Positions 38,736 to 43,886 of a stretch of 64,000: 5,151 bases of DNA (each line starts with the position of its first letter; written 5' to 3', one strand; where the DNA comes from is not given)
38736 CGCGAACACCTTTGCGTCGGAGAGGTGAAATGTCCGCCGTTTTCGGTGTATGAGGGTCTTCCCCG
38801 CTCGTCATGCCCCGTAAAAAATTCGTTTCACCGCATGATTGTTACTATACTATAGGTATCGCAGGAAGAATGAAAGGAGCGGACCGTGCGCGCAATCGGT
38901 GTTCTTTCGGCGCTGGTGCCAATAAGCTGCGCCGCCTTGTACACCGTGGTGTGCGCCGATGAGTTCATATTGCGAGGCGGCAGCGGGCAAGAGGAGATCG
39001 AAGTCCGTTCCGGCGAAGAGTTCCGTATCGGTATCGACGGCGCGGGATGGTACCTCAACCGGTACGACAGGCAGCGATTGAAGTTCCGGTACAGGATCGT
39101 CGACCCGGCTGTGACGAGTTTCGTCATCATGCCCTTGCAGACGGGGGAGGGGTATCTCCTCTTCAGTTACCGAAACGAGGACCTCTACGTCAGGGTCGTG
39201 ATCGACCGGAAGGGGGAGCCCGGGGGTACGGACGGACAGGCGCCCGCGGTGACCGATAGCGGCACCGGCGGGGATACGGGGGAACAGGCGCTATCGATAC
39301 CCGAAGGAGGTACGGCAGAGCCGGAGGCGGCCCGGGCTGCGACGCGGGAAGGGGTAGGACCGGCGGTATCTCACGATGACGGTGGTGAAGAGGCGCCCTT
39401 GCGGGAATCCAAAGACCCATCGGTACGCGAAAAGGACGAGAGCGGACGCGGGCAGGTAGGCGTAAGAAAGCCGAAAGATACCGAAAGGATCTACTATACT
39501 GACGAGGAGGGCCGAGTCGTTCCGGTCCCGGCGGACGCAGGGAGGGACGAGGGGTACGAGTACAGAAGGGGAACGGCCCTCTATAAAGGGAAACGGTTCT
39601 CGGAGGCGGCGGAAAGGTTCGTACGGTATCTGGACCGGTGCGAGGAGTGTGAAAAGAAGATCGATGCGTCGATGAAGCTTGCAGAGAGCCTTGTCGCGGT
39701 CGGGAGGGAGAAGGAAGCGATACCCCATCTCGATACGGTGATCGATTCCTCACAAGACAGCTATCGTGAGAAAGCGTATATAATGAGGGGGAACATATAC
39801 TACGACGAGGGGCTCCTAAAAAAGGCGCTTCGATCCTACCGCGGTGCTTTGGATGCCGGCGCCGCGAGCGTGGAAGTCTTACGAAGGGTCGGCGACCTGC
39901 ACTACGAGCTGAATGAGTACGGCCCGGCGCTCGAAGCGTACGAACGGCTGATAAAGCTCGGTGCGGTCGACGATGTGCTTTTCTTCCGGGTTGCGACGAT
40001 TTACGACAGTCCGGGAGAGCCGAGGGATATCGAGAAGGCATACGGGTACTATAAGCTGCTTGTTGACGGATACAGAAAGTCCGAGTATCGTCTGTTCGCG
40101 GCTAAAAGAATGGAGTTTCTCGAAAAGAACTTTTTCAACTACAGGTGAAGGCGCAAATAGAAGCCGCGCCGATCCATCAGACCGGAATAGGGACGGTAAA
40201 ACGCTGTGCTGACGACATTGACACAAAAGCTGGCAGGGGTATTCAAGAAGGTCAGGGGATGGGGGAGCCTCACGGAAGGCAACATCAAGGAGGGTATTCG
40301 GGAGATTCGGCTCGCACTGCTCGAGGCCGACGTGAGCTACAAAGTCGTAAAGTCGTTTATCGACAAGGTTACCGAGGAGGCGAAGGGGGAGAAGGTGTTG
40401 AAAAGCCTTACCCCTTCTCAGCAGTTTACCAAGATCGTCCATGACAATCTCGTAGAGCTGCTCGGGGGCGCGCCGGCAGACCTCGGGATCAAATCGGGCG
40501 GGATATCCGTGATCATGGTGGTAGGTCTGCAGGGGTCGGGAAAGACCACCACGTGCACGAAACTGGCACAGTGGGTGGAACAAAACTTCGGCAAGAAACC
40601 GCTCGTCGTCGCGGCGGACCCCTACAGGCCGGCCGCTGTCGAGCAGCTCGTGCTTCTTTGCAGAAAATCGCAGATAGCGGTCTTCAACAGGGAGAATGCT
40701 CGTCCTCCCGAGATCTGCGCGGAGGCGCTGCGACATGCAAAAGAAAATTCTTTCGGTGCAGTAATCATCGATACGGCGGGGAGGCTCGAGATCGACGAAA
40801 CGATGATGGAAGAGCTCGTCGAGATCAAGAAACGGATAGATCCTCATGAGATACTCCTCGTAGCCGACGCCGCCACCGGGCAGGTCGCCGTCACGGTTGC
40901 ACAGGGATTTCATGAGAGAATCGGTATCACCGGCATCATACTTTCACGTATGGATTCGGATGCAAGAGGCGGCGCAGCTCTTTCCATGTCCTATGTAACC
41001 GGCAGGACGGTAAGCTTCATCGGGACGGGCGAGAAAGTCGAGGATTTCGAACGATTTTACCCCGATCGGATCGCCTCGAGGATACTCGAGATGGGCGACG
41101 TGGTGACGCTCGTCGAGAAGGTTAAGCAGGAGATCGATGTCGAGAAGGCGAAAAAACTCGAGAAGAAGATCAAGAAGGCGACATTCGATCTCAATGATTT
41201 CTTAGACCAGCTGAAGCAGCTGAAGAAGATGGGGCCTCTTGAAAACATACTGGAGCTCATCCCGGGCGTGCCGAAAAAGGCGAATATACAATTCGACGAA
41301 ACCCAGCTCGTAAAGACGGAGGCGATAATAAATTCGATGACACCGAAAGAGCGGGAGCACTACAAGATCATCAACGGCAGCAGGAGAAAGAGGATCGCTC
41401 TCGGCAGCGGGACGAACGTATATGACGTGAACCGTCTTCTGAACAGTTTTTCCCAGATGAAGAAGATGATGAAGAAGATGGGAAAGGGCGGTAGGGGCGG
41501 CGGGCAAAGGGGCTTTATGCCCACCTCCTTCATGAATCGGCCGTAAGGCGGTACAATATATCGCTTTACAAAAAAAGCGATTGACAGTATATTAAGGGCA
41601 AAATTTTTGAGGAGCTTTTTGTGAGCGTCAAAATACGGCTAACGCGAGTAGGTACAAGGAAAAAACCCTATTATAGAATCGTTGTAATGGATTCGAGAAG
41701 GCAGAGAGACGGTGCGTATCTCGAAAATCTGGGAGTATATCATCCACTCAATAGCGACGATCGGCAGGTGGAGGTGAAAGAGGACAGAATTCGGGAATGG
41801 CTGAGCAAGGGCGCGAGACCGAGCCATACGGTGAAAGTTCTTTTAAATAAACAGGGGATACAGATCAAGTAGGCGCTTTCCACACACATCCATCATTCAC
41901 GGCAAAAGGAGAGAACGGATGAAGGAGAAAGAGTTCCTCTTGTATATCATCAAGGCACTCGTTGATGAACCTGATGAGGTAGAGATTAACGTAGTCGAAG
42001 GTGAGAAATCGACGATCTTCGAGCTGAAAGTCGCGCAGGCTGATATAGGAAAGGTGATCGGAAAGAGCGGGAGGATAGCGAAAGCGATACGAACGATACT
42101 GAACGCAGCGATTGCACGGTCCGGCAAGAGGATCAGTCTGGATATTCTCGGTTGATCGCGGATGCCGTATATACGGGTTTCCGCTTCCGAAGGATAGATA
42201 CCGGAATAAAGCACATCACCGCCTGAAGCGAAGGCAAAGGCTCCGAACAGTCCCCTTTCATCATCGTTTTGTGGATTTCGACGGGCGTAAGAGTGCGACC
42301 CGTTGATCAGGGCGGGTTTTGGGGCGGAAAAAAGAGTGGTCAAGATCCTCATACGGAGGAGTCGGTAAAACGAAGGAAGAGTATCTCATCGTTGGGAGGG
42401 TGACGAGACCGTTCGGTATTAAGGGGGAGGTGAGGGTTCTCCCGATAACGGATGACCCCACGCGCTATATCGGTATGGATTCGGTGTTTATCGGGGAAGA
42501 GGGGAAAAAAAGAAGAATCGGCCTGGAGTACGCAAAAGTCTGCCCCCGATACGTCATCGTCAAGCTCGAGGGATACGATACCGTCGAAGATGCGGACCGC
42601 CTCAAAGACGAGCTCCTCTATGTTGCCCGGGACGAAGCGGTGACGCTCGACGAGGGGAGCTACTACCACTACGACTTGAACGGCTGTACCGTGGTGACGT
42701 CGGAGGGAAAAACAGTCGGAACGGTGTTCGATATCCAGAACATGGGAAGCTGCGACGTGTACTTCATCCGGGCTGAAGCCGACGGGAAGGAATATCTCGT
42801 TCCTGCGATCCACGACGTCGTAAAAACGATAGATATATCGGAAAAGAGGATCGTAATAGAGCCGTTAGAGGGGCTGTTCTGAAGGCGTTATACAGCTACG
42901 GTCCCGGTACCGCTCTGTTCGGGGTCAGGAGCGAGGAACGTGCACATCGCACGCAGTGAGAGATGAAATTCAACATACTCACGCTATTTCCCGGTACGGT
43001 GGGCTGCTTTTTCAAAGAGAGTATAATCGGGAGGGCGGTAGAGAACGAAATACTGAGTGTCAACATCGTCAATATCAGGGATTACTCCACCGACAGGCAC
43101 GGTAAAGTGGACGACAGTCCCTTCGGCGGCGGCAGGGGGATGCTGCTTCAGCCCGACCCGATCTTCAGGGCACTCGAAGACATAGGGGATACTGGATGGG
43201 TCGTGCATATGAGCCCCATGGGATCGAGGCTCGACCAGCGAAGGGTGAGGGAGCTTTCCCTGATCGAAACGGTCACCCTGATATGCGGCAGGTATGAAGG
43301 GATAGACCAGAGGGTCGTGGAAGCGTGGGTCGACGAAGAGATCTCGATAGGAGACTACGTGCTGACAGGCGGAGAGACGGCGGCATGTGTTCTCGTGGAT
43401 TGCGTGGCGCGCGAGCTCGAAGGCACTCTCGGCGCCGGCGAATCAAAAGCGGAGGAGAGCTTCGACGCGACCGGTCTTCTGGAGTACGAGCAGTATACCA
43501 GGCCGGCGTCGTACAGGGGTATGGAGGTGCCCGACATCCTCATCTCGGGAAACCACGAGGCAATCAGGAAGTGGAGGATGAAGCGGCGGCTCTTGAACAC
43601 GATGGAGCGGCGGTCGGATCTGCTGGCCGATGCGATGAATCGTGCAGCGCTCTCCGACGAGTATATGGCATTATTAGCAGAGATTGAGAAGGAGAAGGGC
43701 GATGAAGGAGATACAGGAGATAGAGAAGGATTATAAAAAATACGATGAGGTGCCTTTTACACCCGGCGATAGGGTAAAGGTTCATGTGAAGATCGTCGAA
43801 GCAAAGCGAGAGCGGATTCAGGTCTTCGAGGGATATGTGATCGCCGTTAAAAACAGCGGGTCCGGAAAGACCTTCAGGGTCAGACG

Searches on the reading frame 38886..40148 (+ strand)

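Call 58: search_protein_families(library=pfam, proteins=[window:38886-40148:+], max_evalue=0.00001)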
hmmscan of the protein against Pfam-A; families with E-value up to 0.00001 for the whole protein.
window:38886-40148:+ (420 aa): 5 families
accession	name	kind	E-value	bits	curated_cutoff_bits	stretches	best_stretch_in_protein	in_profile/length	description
PF07719.23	TPR_2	-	2.9e-11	43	27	0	330-358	2-30/34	Tetratricopeptide repeat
PF00515.34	TPR_1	-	1.8e-08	34.3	27.8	0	296-319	2-25/34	Tetratricopeptide repeat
PF13432.12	TPR_16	-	2.2e-08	34.8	32.7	0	300-359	2-61/65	Tetratricopeptide repeat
PF13424.12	TPR_12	-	2.4e-06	28.1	30.1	0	301-357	9-73/77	Tetratricopeptide repeat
PF13428.12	TPR_14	-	4e-06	27.4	23.5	0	296-337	2-43/44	Tetratricopeptide repeat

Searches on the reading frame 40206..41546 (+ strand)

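Call 58: search_protein_families(library=pfam, proteins=[window:40206-41546:+], max_evalue=0.00001)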
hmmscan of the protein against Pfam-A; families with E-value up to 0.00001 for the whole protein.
window:40206-41546:+ (446 aa): 4 families
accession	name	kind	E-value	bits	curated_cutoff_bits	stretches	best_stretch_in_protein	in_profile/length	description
PF00448.28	SRP54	-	2.6e-69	233.2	22.7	1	101-294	2-195/196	SRP54-type protein, GTPase domain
PF02978.25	SRP_SPB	-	8.6e-36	122.6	27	1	326-422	1-91/91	Signal peptide binding domain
PF02881.24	SRP54_N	-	2.6e-19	69.6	22.4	1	5-82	1-75/75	SRP54-type protein, helical bundle domain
PF13401.12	AAA_22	-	2.8e-08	34.6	27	1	101-209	6-109/130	AAA domain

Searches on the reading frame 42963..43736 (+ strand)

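Call 58: search_protein_families(library=pfam, proteins=[window:42963-43736:+], max_evalue=0.00001)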
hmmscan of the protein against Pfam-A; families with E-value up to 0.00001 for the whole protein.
window:42963-43736:+ (257 aa): 1 family
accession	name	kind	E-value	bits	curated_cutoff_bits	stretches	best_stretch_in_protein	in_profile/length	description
PF01746.26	tRNA_m1G_MT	-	2.9e-53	180.9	27.3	1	23-217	2-194/195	tRNA (Guanine-1)-methyltransferase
